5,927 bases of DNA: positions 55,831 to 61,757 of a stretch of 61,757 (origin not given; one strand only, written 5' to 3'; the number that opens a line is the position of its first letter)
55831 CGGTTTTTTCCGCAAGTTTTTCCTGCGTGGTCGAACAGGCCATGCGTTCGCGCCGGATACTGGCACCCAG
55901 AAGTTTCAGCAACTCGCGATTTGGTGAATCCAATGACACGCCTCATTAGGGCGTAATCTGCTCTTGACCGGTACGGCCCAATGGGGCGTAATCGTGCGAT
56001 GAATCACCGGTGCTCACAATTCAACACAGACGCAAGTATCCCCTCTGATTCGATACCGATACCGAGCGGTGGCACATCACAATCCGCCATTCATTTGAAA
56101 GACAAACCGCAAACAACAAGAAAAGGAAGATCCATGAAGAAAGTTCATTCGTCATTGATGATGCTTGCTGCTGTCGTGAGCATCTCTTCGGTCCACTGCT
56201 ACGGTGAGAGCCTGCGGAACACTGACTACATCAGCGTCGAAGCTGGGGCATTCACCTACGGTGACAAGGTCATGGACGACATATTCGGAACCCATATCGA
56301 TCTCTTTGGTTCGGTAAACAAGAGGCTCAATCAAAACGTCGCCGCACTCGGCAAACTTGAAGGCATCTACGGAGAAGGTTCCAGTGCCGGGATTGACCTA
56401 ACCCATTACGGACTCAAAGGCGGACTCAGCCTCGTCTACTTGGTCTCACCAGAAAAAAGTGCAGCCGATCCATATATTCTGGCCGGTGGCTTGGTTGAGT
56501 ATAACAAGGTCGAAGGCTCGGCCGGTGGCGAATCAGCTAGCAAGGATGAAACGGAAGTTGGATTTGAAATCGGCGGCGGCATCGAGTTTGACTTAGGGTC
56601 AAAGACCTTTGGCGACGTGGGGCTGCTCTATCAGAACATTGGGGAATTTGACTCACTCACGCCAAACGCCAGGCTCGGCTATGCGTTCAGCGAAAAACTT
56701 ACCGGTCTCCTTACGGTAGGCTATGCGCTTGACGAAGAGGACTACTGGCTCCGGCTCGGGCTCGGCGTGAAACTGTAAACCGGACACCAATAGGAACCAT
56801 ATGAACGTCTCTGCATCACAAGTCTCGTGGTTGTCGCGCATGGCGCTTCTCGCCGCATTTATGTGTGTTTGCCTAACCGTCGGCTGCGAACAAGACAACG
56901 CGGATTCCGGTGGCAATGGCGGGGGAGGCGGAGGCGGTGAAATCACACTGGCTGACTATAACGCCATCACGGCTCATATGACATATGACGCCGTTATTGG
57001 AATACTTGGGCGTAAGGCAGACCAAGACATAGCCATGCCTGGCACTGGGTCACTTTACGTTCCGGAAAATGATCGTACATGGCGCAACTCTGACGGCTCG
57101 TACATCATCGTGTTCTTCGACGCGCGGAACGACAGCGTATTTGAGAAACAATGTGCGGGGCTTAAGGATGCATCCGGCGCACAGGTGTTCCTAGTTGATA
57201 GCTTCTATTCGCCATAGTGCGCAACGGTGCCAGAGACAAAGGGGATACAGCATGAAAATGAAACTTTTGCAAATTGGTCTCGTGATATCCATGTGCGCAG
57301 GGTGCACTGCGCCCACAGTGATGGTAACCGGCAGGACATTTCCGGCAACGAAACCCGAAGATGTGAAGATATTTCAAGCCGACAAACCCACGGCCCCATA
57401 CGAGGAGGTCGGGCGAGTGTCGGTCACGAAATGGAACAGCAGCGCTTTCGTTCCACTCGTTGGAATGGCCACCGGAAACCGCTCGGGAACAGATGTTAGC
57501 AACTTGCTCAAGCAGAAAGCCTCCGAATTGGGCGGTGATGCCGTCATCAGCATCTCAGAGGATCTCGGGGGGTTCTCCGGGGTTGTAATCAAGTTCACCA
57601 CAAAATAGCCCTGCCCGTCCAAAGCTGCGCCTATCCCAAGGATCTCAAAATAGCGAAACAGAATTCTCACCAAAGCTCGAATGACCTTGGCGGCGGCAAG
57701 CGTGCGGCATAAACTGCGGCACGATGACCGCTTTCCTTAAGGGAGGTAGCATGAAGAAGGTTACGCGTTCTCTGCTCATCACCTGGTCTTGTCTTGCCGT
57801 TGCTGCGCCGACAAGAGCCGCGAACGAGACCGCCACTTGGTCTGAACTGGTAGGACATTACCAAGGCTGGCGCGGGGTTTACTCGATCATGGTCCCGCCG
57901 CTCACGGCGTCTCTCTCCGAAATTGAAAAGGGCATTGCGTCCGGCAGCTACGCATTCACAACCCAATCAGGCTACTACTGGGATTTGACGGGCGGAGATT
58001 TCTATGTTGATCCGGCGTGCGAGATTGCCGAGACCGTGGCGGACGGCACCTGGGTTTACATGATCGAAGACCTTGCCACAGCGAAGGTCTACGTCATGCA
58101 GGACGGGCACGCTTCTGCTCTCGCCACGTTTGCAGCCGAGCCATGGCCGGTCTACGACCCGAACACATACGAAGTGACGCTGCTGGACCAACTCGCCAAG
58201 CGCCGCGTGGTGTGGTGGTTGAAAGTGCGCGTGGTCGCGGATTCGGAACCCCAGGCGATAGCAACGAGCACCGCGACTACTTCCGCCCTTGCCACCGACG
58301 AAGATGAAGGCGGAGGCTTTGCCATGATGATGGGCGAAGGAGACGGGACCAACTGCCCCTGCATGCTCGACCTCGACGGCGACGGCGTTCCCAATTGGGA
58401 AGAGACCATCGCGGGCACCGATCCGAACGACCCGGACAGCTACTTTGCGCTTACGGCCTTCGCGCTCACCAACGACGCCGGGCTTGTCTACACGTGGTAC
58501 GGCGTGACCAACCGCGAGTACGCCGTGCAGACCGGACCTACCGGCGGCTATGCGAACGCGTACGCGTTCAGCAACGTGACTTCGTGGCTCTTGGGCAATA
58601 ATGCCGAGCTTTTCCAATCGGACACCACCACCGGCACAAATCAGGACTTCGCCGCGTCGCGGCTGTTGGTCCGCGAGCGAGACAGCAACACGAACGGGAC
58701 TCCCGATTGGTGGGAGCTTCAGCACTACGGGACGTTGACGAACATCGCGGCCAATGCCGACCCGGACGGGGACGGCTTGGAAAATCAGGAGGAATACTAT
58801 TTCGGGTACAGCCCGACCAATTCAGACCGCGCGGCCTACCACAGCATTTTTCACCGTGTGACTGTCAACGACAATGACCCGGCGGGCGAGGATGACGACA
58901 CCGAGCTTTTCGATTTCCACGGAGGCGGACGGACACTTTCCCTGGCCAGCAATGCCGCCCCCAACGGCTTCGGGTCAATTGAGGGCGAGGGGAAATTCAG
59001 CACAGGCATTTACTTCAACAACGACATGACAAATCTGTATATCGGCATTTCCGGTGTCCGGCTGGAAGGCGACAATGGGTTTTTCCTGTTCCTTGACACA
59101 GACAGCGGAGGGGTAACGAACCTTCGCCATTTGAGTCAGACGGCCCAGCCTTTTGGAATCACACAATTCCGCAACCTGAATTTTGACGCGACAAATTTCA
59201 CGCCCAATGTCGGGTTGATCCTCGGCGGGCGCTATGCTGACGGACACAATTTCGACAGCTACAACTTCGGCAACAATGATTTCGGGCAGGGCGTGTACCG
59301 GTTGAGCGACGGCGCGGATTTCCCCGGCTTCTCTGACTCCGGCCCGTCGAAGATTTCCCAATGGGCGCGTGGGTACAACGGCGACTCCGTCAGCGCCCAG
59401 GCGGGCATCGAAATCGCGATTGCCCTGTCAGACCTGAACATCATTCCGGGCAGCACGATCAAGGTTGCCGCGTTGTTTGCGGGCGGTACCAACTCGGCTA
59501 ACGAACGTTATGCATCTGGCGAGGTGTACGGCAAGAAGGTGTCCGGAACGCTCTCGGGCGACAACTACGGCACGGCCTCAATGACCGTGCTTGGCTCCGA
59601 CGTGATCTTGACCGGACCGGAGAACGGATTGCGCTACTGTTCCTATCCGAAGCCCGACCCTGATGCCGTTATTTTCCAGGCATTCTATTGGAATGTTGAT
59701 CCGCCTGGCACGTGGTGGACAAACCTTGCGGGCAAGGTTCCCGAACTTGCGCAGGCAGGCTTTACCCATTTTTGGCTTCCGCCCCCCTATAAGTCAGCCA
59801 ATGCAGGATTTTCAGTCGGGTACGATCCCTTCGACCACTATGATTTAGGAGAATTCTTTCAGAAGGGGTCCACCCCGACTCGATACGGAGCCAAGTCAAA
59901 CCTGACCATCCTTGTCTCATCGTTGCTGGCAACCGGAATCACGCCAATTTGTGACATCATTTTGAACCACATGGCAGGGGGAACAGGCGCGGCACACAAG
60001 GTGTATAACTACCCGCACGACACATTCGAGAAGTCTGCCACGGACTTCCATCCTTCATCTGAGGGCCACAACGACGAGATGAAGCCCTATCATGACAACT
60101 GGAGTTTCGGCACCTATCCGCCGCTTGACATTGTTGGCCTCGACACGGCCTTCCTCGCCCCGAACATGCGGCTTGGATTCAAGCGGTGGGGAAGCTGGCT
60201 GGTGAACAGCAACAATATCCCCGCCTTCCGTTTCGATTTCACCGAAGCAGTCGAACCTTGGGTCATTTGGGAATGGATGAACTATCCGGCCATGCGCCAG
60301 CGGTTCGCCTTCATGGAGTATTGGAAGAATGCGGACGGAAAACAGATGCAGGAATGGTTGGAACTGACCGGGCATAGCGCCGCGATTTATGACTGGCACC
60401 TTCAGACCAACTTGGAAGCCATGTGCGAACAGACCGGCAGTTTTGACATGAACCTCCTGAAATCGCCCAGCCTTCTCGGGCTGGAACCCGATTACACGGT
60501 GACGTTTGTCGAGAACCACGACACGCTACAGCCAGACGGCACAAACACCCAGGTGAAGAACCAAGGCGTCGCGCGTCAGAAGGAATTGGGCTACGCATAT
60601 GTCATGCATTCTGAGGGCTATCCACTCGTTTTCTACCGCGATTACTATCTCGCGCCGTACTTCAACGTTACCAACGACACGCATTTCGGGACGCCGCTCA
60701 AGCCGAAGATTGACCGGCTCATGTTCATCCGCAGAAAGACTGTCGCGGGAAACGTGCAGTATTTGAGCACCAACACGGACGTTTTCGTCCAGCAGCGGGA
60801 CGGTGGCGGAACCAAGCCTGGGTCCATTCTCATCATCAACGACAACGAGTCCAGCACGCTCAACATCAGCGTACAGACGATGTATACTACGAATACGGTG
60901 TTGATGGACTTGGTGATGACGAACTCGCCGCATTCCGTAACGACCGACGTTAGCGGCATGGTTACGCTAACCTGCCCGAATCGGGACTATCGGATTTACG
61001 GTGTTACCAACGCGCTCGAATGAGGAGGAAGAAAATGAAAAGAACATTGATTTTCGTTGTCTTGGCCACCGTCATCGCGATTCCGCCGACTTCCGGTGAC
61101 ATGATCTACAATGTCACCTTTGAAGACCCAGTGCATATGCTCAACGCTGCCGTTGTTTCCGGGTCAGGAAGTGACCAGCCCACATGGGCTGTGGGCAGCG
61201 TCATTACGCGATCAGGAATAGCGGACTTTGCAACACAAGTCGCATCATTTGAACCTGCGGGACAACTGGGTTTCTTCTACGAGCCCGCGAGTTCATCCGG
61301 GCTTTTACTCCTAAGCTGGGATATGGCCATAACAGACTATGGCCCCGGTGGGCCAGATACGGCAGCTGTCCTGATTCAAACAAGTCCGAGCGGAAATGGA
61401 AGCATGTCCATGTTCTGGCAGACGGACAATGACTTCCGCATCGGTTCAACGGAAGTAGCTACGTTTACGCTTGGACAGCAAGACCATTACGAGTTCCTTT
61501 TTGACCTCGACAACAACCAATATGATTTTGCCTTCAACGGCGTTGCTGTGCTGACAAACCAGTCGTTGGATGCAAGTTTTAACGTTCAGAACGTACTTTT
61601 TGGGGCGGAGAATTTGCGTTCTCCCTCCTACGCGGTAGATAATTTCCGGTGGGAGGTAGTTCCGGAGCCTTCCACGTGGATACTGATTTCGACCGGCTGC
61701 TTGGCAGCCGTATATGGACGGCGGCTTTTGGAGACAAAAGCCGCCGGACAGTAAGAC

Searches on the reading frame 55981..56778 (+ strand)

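Call 9: search_protein_families(library=pfam, proteins=[window:55981-56778:+], max_evalue=0.001)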
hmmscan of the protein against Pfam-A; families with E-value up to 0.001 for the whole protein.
window:55981-56778:+ (265 aa): 1 family
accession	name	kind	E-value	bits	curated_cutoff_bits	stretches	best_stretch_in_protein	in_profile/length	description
PF13505.12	OMP_b-brl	-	1.1e-06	29.4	28.7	1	62-236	2-175/175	Outer membrane protein beta-barrel domain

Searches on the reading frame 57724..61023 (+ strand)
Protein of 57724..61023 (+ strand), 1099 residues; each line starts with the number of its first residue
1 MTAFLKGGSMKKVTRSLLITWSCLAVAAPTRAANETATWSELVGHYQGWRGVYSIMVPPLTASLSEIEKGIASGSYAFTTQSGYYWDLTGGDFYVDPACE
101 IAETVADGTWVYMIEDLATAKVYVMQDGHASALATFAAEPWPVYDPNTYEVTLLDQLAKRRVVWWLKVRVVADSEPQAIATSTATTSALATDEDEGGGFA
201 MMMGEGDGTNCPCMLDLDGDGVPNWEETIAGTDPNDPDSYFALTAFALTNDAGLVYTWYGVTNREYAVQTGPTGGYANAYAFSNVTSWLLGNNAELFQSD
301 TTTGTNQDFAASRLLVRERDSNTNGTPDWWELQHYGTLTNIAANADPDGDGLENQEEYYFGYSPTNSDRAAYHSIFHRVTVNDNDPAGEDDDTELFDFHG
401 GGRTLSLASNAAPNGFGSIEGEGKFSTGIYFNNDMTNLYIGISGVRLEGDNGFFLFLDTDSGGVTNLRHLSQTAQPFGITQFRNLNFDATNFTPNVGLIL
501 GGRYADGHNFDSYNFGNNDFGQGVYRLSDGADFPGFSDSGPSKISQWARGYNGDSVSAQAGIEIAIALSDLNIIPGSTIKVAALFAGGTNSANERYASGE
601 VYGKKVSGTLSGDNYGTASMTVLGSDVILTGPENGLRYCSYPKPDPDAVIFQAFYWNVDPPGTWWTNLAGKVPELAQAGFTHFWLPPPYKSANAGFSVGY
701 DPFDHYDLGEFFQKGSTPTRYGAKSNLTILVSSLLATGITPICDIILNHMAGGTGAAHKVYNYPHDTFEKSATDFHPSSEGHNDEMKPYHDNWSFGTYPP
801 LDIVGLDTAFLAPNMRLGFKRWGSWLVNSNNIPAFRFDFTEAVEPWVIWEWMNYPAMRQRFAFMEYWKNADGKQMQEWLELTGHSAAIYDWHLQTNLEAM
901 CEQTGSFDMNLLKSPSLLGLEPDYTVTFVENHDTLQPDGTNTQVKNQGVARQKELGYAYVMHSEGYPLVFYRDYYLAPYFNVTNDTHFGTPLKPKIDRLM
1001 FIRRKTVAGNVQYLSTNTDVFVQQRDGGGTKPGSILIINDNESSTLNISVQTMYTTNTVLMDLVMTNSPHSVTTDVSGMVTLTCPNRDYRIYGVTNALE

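Call 9: search_protein_families(library=pfam, proteins=[window:57724-61023:+], max_evalue=0.001)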
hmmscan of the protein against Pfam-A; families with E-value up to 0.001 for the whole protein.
window:57724-61023:+ (1099 aa): 2 families
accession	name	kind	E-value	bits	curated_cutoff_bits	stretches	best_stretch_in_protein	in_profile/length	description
PF18884.5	TSP3_bac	-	1.9e-05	24.8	25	1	216-237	1-22/22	Bacterial TSP3 repeat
PF00128.31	Alpha-amylase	-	4.4e-05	23.3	22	1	671-789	24-127/446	Alpha amylase, catalytic domain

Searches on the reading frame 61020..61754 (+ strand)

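Call 9: search_protein_families(library=pfam, proteins=[window:61020-61754:+], max_evalue=0.001)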
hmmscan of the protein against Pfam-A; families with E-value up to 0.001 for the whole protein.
window:61020-61754:+ (244 aa): 1 family
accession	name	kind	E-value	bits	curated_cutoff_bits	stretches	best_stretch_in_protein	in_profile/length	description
PF07589.16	PEP-CTERM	-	0.00063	20.2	20.7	0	214-235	2-23/24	PEP-CTERM motif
